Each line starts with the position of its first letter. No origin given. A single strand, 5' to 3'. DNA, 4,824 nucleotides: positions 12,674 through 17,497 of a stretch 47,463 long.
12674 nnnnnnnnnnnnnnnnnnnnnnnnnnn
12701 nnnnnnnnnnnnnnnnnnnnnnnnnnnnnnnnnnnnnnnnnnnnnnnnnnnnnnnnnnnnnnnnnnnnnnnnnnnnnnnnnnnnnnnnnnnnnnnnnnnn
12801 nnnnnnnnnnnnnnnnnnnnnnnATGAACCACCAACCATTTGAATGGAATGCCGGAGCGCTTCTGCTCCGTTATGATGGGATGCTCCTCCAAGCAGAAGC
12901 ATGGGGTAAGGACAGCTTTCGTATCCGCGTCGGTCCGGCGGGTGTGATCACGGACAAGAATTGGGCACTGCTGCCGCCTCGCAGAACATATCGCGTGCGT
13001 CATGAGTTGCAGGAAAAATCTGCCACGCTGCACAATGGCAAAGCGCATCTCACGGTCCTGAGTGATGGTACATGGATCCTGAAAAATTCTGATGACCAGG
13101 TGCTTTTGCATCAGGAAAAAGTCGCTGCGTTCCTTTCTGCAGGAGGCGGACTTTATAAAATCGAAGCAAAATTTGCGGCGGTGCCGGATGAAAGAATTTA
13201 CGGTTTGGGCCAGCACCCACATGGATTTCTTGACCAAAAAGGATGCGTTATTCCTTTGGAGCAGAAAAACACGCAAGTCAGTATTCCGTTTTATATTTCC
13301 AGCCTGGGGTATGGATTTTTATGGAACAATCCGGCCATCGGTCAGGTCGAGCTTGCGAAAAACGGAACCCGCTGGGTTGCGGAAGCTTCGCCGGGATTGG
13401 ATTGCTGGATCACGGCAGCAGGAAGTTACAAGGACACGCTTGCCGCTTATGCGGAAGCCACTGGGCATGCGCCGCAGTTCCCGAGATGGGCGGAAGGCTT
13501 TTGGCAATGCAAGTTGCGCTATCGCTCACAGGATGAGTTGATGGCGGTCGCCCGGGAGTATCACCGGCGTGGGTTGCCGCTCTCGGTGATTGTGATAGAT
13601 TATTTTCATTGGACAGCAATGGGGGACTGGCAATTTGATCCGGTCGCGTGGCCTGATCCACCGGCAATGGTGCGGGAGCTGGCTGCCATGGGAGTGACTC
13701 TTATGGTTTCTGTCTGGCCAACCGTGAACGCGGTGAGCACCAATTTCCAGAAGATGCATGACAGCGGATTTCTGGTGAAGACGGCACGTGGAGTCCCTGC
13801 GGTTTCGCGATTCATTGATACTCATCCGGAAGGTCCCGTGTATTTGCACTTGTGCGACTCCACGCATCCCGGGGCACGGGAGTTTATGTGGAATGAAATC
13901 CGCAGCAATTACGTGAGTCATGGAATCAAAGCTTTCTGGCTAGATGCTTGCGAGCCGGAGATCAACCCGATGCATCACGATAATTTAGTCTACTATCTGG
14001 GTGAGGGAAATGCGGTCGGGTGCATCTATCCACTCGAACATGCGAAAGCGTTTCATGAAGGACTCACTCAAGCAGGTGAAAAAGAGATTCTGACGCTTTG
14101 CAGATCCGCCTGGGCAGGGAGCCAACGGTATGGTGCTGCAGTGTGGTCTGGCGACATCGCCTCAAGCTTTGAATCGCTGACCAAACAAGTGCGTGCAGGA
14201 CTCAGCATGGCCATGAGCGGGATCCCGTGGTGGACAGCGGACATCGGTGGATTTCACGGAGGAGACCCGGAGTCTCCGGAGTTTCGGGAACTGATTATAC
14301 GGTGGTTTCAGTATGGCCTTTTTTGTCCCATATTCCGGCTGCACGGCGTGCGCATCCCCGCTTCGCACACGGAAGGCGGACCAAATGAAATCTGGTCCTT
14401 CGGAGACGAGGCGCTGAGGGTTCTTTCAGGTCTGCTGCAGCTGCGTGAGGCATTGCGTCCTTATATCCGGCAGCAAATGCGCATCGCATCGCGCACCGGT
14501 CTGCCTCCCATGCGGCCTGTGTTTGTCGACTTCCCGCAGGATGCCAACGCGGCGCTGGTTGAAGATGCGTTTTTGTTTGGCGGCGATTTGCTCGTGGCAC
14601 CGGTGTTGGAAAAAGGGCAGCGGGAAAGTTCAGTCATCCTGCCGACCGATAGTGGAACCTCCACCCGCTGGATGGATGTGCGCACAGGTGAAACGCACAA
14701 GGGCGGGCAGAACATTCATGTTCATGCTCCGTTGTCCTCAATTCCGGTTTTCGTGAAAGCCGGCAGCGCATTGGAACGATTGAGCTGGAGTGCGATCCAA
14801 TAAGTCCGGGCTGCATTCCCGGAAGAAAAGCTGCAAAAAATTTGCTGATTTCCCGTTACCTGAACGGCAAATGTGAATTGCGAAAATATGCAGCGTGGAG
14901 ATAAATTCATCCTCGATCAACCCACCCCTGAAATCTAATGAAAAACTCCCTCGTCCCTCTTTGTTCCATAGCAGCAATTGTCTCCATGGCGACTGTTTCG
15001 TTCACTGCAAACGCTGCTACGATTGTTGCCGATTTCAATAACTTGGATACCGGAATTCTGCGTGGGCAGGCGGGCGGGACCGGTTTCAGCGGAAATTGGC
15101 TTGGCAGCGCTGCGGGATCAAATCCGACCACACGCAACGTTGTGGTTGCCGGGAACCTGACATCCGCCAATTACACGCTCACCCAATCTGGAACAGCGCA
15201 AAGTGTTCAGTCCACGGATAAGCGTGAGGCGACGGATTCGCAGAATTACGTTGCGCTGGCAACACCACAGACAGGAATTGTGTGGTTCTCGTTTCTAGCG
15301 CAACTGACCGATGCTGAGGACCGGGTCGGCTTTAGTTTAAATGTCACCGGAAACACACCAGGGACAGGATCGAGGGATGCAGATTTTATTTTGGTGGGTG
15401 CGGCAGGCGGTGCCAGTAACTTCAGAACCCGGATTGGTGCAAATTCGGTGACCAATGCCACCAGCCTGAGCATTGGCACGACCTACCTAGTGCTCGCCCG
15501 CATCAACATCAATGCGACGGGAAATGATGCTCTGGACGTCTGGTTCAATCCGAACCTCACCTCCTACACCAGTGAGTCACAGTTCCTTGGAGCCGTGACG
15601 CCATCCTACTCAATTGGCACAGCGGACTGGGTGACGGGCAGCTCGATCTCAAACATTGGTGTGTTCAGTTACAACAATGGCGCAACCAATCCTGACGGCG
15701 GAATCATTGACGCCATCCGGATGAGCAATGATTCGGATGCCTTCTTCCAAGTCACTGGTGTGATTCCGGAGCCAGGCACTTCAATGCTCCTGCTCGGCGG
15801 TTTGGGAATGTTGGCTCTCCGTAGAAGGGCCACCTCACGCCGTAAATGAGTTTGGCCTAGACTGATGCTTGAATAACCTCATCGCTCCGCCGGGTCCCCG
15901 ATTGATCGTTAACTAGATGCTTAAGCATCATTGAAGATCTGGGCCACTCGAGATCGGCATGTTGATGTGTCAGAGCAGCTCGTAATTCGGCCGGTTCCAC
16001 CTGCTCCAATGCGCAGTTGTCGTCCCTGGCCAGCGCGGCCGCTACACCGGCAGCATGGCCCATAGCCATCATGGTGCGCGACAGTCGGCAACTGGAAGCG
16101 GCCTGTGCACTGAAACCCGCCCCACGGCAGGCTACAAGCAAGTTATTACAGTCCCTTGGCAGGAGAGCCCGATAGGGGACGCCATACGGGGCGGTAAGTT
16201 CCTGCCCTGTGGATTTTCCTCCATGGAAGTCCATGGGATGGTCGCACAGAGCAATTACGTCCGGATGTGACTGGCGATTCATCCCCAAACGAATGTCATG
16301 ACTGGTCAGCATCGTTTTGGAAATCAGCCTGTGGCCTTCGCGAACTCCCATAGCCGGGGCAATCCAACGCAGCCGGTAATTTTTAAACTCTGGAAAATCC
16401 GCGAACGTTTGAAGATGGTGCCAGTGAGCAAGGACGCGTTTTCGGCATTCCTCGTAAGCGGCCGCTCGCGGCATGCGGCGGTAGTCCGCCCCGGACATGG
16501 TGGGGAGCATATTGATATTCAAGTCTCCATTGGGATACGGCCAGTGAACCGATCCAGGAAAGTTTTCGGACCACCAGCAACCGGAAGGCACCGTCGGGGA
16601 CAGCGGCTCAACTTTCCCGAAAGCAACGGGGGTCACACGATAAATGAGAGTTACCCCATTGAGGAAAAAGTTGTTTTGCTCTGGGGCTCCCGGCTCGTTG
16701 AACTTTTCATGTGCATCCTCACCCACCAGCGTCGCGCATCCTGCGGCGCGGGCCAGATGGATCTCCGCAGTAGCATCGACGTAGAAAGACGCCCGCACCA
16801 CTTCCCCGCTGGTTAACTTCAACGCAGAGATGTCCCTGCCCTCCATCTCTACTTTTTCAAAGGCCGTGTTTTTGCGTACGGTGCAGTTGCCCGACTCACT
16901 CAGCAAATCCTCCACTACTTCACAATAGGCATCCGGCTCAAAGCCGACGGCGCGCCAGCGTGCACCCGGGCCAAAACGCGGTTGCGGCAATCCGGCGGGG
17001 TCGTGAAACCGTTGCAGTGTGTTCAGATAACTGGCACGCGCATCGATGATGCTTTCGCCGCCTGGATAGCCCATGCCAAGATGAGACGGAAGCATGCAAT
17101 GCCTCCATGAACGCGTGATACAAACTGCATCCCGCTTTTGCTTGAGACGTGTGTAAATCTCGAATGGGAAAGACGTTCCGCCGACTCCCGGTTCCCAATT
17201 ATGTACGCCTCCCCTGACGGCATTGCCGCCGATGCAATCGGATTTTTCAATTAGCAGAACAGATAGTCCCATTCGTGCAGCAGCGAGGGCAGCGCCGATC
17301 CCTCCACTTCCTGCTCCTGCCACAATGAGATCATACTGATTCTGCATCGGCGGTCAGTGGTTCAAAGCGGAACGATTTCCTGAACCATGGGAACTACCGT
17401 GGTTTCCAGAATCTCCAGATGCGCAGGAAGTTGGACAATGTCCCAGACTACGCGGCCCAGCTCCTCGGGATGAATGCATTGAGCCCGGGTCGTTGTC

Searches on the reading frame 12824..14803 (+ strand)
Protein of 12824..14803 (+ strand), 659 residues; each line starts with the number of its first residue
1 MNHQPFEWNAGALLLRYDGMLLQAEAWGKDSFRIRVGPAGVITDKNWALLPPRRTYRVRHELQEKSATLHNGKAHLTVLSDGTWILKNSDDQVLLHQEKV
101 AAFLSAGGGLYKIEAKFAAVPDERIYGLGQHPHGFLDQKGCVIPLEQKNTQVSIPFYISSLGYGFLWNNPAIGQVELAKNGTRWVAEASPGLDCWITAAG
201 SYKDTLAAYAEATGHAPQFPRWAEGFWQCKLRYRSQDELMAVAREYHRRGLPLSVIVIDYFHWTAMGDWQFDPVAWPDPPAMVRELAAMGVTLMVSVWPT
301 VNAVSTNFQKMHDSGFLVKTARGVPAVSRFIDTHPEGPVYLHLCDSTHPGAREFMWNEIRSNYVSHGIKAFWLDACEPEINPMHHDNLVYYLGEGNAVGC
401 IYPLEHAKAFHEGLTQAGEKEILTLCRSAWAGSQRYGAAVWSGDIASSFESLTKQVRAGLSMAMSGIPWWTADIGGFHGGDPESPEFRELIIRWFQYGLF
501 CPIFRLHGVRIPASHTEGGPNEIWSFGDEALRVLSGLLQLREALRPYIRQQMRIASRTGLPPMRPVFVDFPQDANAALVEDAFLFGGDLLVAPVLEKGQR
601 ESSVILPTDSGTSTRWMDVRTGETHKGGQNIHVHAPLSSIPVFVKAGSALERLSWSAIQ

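Call 15: search_protein_families(library=pfam, proteins=[window:12824-14803:+], max_evalue=0.001)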
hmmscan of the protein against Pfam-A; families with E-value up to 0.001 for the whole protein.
window:12824-14803:+ (659 aa): 3 families
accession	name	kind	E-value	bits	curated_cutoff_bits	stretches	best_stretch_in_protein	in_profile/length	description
PF01055.32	Glyco_hydro_31_2nd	-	7.2e-82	275.8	23.5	1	217-548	2-325/328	Glycosyl hydrolases family 31 TIM-barrel domain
PF21365.3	Glyco_hydro_31_3rd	-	3.5e-24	85.5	24.4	1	559-649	1-86/87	Glycosyl hydrolase family 31 C-terminal domain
PF13802.12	Gal_mutarotas_2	-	1.6e-10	42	27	1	28-175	8-183/184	Glycosyl hydrolase 31 N-terminal galactose mutarotase-like domain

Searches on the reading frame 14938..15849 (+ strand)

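Call 15: search_protein_families(library=pfam, proteins=[window:14938-15849:+], max_evalue=0.001)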
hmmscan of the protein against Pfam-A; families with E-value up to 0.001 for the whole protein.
window:14938-15849:+ (303 aa): 1 family
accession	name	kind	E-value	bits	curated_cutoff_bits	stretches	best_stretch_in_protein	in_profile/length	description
PF07589.16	PEP-CTERM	-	0.00011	22.6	20.7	1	276-297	2-24/24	PEP-CTERM motif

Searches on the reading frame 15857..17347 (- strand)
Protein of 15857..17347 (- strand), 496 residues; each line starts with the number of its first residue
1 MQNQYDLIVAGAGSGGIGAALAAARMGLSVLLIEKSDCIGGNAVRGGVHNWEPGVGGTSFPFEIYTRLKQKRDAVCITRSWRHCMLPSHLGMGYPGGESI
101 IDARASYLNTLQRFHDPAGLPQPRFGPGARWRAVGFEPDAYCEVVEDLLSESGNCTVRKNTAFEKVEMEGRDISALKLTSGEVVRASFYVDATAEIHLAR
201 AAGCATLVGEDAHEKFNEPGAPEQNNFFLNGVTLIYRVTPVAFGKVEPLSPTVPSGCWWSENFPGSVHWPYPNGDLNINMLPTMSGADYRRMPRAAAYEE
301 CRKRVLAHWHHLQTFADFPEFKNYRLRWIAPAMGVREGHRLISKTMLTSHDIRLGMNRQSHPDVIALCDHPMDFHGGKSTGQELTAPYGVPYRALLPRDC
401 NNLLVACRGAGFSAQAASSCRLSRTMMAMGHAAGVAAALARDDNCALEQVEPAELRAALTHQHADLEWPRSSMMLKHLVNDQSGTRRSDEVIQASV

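Call 15: search_protein_families(library=pfam, proteins=[window:15857-17347:-], max_evalue=0.001)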
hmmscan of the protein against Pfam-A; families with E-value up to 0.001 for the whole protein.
window:15857-17347:- (496 aa): 5 families
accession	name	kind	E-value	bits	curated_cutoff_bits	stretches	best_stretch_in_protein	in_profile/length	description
PF12831.13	FAD_oxidored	-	3.6e-73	247.7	27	1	6-459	1-416/416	FAD dependent oxidoreductase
PF13450.12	NAD_binding_8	-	2.2e-05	25.1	21.9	1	9-44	1-36/68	NAD(P)-binding Rossmann-like domain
PF01134.28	GIDA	-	2.7e-05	23.8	22.1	1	6-38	1-34/391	Glucose inhibited division protein A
PF01946.23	Thi4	-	0.00013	21.8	26.2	1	5-48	18-62/235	Thi4 family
PF00890.30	FAD_binding_2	-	0.00017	21.3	20.4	1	6-44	1-39/414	FAD binding domain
